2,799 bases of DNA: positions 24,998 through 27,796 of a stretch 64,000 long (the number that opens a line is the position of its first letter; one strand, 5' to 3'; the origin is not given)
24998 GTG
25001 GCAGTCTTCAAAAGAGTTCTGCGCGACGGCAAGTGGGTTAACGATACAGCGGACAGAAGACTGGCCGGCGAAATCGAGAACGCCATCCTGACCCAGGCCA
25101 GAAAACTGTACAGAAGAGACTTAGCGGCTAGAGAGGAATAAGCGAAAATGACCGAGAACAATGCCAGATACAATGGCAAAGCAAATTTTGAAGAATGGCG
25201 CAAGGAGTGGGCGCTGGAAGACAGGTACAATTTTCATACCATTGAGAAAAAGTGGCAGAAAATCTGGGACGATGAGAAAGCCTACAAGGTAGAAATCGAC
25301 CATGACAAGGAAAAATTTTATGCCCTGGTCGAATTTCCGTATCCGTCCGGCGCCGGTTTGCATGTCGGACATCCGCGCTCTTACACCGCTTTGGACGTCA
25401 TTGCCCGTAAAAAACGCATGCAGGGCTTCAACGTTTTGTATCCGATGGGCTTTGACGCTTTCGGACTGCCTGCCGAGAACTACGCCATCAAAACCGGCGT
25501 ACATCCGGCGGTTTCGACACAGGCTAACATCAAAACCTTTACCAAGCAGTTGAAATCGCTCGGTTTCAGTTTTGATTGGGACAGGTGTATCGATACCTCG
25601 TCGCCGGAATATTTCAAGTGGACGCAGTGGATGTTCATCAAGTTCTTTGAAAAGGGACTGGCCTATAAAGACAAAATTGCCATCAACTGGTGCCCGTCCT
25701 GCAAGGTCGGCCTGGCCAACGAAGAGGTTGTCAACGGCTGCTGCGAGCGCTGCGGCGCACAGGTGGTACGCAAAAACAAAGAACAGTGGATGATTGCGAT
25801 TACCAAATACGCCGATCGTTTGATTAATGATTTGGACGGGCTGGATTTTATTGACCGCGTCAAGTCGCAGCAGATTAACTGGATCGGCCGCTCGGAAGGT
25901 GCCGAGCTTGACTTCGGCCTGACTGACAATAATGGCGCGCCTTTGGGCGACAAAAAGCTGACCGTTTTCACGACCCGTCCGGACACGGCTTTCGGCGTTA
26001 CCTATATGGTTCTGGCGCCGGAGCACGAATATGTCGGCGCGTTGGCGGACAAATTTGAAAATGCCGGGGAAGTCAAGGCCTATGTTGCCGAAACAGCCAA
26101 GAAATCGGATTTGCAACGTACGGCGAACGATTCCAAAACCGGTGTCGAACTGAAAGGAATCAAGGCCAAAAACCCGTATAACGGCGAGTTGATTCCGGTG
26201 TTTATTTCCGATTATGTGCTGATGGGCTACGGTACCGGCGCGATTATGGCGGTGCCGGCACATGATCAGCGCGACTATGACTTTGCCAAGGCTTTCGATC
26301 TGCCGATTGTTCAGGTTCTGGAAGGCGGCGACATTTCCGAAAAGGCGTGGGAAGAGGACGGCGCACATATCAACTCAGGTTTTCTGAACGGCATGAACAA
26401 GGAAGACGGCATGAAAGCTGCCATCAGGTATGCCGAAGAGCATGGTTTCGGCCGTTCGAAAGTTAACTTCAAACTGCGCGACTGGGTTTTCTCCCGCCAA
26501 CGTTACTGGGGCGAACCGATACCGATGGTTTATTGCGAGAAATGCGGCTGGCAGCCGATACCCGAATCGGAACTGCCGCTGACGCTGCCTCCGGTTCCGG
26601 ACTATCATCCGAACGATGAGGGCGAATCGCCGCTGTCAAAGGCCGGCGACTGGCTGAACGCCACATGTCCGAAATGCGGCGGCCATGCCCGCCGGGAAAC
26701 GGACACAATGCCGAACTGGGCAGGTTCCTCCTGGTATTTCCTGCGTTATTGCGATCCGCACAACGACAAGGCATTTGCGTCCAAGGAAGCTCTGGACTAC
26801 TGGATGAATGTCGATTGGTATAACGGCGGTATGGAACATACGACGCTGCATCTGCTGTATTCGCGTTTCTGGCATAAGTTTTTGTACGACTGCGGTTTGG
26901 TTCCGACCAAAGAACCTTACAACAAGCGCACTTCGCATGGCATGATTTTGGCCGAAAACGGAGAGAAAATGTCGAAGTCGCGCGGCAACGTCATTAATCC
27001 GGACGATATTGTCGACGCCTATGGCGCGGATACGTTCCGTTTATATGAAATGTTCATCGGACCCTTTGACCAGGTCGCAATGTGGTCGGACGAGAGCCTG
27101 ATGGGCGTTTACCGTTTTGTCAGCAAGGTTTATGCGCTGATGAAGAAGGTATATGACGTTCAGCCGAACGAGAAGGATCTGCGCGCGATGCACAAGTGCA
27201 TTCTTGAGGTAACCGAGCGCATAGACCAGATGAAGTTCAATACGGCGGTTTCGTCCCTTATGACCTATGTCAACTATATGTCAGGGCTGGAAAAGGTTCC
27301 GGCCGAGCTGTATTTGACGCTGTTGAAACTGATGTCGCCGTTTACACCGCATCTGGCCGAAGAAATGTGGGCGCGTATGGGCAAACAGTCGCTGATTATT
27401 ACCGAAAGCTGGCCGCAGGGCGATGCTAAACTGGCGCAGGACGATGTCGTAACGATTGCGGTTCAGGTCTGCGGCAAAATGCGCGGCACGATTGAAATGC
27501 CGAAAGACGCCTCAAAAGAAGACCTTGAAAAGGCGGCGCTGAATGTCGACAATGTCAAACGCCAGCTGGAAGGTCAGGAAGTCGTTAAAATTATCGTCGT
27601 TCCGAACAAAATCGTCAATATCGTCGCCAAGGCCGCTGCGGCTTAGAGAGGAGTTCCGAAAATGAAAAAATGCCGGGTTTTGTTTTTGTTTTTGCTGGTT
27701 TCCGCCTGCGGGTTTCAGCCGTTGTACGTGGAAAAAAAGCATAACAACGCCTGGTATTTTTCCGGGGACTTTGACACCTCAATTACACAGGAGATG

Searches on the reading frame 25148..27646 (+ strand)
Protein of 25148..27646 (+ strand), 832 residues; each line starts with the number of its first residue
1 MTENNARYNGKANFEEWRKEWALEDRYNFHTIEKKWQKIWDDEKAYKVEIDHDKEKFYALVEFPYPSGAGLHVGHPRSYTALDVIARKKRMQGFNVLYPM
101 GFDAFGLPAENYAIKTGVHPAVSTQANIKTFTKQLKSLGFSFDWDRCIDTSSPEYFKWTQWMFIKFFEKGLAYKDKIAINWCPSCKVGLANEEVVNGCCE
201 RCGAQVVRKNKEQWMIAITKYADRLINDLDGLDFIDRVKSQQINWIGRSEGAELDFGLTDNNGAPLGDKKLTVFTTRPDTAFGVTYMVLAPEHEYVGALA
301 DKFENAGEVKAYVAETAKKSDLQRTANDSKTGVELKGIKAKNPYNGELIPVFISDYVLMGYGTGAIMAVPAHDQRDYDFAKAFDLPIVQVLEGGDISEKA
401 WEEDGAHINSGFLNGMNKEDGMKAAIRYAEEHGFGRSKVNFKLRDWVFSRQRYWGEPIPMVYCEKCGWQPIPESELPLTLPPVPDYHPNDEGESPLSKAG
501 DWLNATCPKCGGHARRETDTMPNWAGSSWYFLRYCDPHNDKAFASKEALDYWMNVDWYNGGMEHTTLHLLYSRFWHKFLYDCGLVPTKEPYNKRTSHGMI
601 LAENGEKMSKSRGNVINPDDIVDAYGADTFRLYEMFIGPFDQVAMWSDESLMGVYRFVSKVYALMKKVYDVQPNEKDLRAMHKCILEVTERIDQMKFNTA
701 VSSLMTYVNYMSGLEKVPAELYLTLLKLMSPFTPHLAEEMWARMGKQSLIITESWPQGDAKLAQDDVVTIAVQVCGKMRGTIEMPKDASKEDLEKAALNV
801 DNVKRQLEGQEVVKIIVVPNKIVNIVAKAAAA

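Call 87: find_related_loci(query=window:25148-27646:+, collection=genome_contigs, flank=100)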
Query window:25148-27646:+ (832 aa) in genome_contigs; peptide patterns used: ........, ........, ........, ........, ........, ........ (x = any residue, [..] = any of these).
600 stretches matched a pattern (row limit reached: there are more); 584 encode a relative of the query (tblastn E <= 1e-3); the best 80 are kept; 80 distinct loci.
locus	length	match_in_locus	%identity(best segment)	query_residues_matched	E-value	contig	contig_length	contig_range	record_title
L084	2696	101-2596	96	1-832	0e+0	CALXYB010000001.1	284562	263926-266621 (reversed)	MAG: uncultured Alphaproteobacteria bacterium isolate BRZ_DL__bin79 genome assembly, contig: BRZ_DL__NODE_27_length_2845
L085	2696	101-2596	95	1-832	0e+0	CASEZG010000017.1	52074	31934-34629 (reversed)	uncultured proteobacterium isolate O35_L1_319319_idba_bin.187 genome assembly, contig: O35_L1_319319_idba_bin.187.fa_sca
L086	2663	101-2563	89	7-827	0e+0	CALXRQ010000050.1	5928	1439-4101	MAG: uncultured Alphaproteobacteria bacterium isolate BRZ_KF__bin25 genome assembly, contig: BRZ_KF__NODE_21849_length_5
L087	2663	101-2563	88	7-827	0e+0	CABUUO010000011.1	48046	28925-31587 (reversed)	MAG TPA_asm: uncultured proteobacterium isolate MGYG-HGUT-04400 genome assembly, contig: GUT_GENOME272660_11, whole geno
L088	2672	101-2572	87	5-827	0e+0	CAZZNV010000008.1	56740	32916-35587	MAG TPA_asm: uncultured Azospirillaceae bacterium isolate SRP199465_co1_58 genome assembly, contig: NODE_1063_length_567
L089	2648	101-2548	88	5-827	0e+0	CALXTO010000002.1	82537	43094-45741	MAG: uncultured Alphaproteobacteria bacterium isolate BRZ_CT__bin33 genome assembly, contig: BRZ_CT__NODE_516_length_825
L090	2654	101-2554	87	2-827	0e+0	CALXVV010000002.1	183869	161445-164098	MAG: uncultured Alphaproteobacteria bacterium isolate E04__bin378 genome assembly, contig: E04__k127_7275156, whole geno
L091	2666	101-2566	86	5-827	0e+0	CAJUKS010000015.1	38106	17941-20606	MAG TPA_asm: uncultured Alphaproteobacteria bacterium isolate MGBC160833 genome assembly, contig: MGBC160833.15, whole g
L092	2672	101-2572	85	3-827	0e+0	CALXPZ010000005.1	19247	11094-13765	MAG: uncultured Alphaproteobacteria bacterium isolate E20__bin236 genome assembly, contig: E20__k127_9785055, whole geno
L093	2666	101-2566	86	5-827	0e+0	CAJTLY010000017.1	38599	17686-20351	MAG TPA_asm: uncultured Alphaproteobacteria bacterium isolate MGBC103387 genome assembly, contig: MGBC103387.17, whole g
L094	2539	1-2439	86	7-827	0e+0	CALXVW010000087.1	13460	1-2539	MAG: uncultured Alphaproteobacteria bacterium isolate E40__bin9 genome assembly, contig: E40__k127_920739, whole genome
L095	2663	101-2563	86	7-827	0e+0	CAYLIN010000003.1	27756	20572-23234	MAG TPA_asm: uncultured Azospirillaceae bacterium isolate SRP199465_co2_209 genome assembly, contig: NODE_4434_length_27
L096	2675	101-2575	84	5-827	0e+0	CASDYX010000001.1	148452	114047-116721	uncultured proteobacterium isolate O18_L1_385385_idba_bin.5 genome assembly, contig: O18_L1_385385_idba_bin.5.fa_scaffol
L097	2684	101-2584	84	1-827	0e+0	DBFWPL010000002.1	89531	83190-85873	MAG TPA_asm: Alphaproteobacteria bacterium isolate MAG7984 contig2, whole genome shotgun sequence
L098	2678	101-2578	84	1-827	0e+0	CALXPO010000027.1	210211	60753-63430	MAG: uncultured Alphaproteobacteria bacterium isolate E30__bin94 genome assembly, contig: E30__k127_4655230, whole genom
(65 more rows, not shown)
